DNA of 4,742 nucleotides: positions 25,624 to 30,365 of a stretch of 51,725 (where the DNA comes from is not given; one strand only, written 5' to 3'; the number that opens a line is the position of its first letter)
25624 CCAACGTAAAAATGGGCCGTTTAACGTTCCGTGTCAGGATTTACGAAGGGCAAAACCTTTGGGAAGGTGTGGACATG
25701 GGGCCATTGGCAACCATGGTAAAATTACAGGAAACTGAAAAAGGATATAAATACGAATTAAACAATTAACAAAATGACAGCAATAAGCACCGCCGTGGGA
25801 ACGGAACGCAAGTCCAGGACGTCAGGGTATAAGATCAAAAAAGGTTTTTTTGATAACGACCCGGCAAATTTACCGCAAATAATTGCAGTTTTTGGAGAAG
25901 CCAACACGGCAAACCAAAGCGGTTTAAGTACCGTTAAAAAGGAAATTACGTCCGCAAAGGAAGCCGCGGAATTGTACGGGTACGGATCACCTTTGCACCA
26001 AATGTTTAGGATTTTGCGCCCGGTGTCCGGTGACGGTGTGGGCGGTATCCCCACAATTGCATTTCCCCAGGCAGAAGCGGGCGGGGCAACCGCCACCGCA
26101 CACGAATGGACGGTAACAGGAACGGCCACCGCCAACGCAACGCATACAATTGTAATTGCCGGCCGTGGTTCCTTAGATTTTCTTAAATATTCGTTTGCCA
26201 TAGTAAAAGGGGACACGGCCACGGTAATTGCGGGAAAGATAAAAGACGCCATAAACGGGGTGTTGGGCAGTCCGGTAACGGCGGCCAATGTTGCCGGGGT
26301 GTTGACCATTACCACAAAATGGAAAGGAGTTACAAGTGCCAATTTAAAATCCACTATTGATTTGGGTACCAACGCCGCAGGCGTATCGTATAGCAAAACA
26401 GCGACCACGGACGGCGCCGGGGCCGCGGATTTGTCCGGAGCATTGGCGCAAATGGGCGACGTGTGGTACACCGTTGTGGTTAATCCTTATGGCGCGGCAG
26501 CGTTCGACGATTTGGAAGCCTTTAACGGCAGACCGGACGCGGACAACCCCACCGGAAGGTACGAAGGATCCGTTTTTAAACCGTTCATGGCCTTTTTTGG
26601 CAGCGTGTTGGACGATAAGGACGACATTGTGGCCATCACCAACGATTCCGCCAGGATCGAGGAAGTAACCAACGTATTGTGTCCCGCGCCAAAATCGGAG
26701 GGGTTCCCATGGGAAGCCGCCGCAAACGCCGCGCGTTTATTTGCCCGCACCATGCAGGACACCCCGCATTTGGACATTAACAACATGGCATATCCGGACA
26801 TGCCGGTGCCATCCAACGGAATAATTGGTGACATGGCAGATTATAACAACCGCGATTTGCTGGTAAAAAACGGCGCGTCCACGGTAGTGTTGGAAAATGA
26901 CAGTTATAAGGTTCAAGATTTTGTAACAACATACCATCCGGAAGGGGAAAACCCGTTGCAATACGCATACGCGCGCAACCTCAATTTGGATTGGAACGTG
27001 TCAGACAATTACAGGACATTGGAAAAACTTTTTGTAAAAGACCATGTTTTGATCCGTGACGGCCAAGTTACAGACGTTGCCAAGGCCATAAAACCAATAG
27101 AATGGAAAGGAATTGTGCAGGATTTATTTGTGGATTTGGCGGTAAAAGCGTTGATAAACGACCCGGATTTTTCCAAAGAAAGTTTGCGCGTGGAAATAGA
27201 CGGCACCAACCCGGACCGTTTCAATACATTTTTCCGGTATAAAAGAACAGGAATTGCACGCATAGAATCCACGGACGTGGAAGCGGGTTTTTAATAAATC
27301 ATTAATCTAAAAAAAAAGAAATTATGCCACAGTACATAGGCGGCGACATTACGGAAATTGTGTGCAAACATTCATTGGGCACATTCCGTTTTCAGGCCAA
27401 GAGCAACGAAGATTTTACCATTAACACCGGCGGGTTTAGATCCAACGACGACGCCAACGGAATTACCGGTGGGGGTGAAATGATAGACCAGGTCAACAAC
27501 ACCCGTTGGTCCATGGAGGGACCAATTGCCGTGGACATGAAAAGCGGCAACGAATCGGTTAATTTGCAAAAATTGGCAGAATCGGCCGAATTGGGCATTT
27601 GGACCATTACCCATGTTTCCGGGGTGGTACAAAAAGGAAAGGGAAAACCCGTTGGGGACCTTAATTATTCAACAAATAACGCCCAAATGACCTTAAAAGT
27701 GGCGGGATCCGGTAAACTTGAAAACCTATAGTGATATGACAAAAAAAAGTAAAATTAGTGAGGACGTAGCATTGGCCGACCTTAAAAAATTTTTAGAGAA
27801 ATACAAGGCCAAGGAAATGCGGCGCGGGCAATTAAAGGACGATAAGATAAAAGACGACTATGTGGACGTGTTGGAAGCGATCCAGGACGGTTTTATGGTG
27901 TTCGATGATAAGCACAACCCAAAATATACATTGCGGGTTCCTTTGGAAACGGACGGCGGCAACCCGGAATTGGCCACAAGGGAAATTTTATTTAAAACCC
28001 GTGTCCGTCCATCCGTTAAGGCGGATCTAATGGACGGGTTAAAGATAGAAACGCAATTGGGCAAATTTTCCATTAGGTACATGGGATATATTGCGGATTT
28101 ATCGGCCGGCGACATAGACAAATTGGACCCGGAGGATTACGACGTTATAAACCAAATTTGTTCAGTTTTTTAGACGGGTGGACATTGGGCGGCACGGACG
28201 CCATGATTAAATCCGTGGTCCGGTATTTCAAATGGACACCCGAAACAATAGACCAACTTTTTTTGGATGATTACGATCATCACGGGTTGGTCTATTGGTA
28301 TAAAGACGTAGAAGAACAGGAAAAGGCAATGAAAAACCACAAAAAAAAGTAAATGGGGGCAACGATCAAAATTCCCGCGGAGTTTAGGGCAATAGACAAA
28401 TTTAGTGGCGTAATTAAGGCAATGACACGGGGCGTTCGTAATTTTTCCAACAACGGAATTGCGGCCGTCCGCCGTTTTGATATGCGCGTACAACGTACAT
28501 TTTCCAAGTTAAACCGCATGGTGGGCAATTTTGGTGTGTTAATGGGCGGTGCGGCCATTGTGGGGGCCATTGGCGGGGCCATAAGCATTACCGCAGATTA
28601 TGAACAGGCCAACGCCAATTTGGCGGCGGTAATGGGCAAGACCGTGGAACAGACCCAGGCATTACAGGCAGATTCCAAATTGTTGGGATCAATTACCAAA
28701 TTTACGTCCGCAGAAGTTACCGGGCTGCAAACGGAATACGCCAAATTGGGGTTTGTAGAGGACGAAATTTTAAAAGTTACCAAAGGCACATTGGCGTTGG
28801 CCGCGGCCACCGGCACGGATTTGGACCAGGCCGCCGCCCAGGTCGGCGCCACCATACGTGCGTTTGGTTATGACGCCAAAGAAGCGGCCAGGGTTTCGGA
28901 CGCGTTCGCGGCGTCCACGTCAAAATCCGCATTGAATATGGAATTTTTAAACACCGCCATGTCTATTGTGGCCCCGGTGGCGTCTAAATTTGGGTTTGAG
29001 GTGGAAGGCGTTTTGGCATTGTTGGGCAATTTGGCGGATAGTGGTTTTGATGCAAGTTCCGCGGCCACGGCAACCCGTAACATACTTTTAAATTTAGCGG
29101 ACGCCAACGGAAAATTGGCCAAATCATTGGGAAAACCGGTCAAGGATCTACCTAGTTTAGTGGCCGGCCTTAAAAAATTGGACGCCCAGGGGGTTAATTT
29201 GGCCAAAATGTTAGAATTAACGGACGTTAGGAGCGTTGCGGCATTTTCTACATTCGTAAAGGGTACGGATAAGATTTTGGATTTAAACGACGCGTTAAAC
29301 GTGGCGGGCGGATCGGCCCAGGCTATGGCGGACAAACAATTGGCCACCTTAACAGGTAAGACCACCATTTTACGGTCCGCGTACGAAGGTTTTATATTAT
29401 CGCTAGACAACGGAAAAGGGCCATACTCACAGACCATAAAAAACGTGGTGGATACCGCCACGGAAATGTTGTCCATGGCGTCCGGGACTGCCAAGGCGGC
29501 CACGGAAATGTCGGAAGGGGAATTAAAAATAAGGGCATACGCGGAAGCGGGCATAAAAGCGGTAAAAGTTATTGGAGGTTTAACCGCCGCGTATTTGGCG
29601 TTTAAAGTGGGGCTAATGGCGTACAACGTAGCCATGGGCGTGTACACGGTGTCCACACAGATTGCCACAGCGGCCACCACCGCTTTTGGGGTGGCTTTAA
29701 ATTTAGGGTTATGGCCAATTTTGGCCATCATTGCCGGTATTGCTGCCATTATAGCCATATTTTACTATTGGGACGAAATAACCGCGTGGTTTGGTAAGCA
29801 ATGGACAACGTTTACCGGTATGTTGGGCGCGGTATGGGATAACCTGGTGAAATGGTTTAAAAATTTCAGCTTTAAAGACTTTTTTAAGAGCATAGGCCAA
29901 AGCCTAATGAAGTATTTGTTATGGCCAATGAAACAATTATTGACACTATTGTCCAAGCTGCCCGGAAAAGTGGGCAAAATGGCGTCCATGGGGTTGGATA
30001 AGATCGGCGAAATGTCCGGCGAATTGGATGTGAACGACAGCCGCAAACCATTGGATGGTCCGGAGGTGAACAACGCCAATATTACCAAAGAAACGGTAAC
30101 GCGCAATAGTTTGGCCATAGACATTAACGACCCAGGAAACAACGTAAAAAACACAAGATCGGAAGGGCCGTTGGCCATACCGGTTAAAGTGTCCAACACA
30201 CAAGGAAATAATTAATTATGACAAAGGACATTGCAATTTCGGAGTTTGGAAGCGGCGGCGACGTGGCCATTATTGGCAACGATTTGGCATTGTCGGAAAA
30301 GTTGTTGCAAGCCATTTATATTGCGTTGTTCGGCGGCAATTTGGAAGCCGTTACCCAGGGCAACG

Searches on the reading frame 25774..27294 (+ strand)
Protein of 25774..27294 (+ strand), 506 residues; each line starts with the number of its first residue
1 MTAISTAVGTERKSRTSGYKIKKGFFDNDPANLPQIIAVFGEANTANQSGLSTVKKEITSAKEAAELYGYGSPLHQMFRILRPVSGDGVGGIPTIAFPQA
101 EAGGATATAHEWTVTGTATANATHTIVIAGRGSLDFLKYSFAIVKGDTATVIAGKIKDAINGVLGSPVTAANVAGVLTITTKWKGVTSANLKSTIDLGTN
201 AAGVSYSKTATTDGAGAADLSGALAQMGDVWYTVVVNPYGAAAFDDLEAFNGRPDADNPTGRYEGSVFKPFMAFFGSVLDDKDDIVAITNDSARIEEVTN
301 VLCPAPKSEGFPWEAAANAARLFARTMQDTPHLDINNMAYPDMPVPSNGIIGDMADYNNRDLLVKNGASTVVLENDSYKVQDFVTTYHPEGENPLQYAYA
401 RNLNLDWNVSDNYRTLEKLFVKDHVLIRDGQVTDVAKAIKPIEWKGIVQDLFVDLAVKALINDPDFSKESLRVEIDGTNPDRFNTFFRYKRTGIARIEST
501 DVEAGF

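Call 76: search_protein_families(library=phrogs, proteins=[window:25774-27294:+], max_evalue=0.00001)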
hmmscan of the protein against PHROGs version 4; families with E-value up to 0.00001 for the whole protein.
window:25774-27294:+ (506 aa): 1 family
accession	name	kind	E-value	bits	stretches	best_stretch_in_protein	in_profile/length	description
phrog_165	-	tail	4.7e-108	362.8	1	20-504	20-491/493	tail sheath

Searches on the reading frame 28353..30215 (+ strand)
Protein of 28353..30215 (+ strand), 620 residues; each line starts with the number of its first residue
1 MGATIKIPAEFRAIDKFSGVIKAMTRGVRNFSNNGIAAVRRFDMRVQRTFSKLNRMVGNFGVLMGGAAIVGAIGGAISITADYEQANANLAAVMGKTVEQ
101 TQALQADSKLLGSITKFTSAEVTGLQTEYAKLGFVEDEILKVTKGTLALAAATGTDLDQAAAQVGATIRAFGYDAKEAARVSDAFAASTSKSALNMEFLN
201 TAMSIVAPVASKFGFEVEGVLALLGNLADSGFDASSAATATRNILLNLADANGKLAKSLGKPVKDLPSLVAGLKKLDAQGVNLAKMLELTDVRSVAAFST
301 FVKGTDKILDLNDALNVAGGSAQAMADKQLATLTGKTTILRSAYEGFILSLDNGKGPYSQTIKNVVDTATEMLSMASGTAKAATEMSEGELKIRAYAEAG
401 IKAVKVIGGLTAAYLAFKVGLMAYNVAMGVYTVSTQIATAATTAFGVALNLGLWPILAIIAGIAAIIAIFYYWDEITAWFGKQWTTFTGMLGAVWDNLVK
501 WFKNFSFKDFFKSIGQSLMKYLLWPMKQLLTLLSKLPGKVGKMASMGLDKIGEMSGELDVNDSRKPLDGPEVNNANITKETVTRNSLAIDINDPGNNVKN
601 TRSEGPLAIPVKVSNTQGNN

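Call 76: search_protein_families(library=phrogs, proteins=[window:28353-30215:+], max_evalue=0.00001)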
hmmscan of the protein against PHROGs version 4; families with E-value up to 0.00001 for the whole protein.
window:28353-30215:+ (620 aa): 18 families
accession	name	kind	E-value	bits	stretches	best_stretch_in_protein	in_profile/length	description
phrog_26705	-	unknown function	1.9e-81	275.5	1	57-368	283-594/1302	-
phrog_28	-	tail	1.5e-63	216.9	1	16-551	231-710/1228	tail length tape measure protein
phrog_1533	-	tail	1.9e-46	159.3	1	13-472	184-667/1688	tail length tape measure protein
phrog_991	-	tail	1.4e-44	153.1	1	15-521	223-724/1966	tail length tape measure protein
phrog_1272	-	tail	1.3e-39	136.8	1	49-508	219-713/1606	tail length tape measure protein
phrog_4704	-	tail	3.2e-30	106.4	1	14-382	151-535/625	tail length tape measure protein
phrog_58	-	tail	4.1e-29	102.7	1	13-522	265-707/1544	tail length tape measure protein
phrog_9696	-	tail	1.6e-26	93.5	1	56-432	63-428/1415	tail length tape measure protein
phrog_19074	-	unknown function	5.7e-26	91.8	2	9-260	83-335/1384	-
phrog_38390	-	tail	2.1e-24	86.7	1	25-465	16-440/1029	tail length tape measure protein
phrog_5218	-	unknown function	2.3e-22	80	1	25-472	186-659/1599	-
phrog_16692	-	unknown function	4.2e-20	72.8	1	57-377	156-503/1107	-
phrog_167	-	tail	4.8e-20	72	1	13-514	219-758/1555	tail length tape measure protein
phrog_28420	-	tail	6.7e-18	65.2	1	66-472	44-437/906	tail length tape measure protein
phrog_37649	-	tail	2.6e-16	59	1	66-467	443-848/2006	tail length tape measure protein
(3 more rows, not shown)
